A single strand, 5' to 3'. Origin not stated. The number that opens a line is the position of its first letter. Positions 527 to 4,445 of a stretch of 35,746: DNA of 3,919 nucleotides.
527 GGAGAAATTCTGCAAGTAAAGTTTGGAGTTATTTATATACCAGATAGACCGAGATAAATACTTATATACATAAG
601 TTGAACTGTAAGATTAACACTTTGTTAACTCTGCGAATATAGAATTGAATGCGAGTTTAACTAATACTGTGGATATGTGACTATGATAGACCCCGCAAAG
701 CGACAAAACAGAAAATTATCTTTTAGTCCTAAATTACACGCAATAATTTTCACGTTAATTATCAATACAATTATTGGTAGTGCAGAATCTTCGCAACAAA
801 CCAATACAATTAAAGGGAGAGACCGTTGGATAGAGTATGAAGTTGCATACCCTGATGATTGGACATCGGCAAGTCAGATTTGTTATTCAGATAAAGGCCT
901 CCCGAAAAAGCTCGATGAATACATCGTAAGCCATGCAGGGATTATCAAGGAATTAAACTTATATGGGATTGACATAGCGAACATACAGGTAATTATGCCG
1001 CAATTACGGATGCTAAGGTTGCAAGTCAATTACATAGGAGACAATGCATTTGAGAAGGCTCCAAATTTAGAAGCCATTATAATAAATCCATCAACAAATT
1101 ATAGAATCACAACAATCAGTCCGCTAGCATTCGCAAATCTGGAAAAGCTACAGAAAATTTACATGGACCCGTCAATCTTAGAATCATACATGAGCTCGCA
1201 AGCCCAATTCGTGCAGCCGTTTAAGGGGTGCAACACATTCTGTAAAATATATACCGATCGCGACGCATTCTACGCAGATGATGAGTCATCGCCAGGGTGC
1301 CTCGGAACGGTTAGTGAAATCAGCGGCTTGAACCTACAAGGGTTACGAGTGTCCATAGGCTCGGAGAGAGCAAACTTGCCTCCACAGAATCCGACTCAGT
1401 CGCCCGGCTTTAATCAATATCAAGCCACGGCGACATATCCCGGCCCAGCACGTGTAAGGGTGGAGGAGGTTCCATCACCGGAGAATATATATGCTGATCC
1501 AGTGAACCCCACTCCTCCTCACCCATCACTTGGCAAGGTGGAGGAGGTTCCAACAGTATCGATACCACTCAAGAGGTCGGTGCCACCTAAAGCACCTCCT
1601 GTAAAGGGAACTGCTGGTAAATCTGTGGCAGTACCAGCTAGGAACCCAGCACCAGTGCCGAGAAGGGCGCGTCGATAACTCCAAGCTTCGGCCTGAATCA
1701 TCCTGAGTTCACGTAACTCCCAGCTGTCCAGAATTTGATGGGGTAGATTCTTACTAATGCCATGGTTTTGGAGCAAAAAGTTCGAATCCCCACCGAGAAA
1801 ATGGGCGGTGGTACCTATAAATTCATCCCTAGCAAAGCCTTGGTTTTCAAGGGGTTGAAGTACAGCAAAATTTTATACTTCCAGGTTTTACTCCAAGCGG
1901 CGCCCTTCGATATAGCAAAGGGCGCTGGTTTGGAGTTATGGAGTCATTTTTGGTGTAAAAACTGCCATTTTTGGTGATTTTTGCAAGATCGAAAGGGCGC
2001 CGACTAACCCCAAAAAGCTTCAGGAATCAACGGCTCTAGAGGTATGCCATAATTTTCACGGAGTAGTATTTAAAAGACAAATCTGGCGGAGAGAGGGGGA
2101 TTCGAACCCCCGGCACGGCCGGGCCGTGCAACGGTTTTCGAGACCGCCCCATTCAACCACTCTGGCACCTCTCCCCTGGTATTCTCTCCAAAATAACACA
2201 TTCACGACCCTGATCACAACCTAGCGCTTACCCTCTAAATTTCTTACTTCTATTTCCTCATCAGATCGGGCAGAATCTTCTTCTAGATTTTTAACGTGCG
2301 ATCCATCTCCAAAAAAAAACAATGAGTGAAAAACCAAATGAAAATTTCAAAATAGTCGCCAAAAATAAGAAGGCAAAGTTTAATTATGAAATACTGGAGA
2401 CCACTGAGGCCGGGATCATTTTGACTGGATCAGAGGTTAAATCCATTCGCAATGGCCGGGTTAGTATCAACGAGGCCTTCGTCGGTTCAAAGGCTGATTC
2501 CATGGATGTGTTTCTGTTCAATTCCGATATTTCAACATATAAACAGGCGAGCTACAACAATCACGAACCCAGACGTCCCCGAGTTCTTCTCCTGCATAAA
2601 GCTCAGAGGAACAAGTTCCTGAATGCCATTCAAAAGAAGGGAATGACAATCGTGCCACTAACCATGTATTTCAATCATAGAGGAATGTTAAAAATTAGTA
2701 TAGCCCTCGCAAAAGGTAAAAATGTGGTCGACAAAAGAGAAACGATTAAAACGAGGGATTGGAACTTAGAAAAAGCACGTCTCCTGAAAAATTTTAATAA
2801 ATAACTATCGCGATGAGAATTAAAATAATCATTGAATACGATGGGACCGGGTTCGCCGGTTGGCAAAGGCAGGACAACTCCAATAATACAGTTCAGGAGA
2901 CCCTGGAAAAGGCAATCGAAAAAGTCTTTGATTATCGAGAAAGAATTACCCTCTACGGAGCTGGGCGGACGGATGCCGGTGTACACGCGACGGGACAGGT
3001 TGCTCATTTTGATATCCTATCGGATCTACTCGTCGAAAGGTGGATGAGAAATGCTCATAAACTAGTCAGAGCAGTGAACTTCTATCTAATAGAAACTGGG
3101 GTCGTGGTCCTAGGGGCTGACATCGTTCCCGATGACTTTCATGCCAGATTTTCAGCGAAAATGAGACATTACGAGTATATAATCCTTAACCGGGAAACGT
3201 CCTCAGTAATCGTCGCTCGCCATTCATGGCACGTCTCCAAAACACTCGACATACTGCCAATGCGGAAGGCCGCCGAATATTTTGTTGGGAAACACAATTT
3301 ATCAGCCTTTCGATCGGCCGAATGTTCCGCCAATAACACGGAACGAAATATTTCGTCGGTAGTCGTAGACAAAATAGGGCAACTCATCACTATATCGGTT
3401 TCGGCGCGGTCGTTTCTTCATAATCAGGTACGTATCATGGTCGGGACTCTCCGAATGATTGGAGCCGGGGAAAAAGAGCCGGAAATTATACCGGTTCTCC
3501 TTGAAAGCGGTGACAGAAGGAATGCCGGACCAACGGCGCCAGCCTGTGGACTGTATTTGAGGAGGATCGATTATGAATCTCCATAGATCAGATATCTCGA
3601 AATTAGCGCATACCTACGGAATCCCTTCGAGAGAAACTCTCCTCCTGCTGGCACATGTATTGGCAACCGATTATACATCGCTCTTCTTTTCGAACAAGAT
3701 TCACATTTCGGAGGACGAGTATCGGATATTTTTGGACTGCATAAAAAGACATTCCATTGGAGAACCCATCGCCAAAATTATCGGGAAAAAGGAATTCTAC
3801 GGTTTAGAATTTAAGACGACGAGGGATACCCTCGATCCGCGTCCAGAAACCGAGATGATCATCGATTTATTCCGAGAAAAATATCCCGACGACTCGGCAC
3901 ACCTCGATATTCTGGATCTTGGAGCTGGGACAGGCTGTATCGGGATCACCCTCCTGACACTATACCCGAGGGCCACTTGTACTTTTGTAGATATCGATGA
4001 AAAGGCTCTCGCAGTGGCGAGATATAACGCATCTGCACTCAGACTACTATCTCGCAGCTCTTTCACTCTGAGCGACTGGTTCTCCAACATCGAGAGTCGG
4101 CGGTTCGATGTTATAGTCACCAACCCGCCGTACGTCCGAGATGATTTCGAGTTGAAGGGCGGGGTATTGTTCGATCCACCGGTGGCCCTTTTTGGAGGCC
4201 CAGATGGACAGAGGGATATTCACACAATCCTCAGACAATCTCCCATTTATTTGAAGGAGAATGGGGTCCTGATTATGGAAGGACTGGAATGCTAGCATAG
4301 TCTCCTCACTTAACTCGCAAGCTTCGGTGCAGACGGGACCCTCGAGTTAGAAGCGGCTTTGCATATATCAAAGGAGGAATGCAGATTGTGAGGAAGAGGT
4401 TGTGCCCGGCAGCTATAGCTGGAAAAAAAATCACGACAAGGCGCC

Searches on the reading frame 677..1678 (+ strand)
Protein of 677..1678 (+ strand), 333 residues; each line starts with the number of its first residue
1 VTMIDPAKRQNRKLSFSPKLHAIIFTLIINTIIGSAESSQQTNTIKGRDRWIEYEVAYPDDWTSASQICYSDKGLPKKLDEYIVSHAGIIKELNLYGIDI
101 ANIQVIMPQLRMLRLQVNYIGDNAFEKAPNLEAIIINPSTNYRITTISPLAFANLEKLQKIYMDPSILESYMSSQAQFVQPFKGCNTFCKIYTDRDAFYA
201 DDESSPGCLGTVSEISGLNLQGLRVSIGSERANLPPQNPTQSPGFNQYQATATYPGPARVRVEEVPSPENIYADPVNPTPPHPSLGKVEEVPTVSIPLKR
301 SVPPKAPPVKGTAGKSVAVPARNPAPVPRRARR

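Call 13: search_protein_families(library=pfam, proteins=[window:677-1678:+], max_evalue=0.01)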
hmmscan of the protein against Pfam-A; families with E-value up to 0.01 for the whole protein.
window:677-1678:+ (333 aa): 3 families
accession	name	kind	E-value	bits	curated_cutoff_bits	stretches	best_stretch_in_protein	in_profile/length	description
PF13306.12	LRR_5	-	0.00016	22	27.7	1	117-166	22-89/127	BspA type Leucine rich repeat region (6 copies)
PF13855.12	LRR_8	-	0.00064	19.9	27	1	109-164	2-57/61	Leucine rich repeat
PF12799.13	LRR_4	-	0.0027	18.3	27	0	108-151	1-43/44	Leucine Rich repeats (2 copies)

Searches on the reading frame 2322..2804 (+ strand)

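Call 13: search_protein_families(library=pfam, proteins=[window:2322-2804:+], max_evalue=0.01)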
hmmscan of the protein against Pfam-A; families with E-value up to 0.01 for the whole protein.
window:2322-2804:+ (160 aa): 1 family
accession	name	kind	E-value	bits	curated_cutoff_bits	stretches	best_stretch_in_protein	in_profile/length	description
PF01668.23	SmpB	-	1.2e-51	174.9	27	1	12-156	1-142/143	SmpB protein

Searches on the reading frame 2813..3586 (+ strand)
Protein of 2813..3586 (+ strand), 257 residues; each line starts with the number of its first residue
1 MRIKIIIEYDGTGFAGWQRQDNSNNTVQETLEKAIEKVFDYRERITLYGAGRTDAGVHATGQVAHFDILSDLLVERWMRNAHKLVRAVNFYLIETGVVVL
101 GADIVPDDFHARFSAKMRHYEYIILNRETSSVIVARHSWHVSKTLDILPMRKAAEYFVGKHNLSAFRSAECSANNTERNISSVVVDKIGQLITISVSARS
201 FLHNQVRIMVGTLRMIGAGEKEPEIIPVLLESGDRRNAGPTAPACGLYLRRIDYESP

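Call 13: search_protein_families(library=pfam, proteins=[window:2813-3586:+], max_evalue=0.01)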
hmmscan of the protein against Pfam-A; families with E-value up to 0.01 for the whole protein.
window:2813-3586:+ (257 aa): 1 family
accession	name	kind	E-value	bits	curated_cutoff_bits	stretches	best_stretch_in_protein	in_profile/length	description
PF01416.25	PseudoU_synth_1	-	7.3e-40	136.2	23.3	2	153-255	1-108/108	tRNA pseudouridine synthase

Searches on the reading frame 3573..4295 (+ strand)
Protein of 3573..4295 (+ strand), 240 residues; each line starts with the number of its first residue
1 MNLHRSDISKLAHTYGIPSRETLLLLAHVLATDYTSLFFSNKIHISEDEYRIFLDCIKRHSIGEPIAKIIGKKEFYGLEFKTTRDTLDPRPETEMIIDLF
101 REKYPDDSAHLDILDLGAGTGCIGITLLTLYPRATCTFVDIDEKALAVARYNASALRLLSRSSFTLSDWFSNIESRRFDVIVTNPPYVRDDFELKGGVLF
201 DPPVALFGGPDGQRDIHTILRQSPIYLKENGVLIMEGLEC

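Call 13: search_protein_families(library=pfam, proteins=[window:3573-4295:+], max_evalue=0.01)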
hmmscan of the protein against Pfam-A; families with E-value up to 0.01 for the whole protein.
window:3573-4295:+ (240 aa): 12 families
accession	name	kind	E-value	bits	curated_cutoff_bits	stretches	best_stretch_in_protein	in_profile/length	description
PF05175.20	MTS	-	1.7e-18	67.3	23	1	109-189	31-110/170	Methyltransferase small domain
PF13847.12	Methyltransf_31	-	3.3e-11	43.5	27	1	109-236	3-110/145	Methyltransferase domain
PF17827.6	PrmC_N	-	1.4e-08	35.6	23.4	1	12-71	11-71/71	PrmC N-terminal domain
PF13649.12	Methyltransf_25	-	8.3e-08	33.3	27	1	113-183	1-70/97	Methyltransferase domain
PF08242.18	Methyltransf_12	-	1.1e-07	32.9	30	1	114-184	1-72/98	Methyltransferase domain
PF10294.15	Methyltransf_16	-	3.9e-06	27.2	21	1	104-179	41-122/174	Lysine methyltransferase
PF03602.21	Cons_hypoth95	-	7.5e-06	26.2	24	1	108-192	40-128/182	Conserved hypothetical protein 95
PF06325.19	PrmA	-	1.9e-05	24.8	22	1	110-184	162-233/296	Ribosomal protein L11 methyltransferase (PrmA)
PF07669.17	Eco57I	-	4e-05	24.2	25.3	1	167-191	62-88/171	Eco57I restriction-modification methylase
PF01170.24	UPF0020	-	0.00027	21.2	22.3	1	138-188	81-132/197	RMKL-like, methyltransferase domain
PF08241.18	Methyltransf_11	-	0.002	19.2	21.2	1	114-183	1-66/95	Methyltransferase domain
PF12847.13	Methyltransf_18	-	0.007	16.8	27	0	113-182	18-87/151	Methyltransferase domain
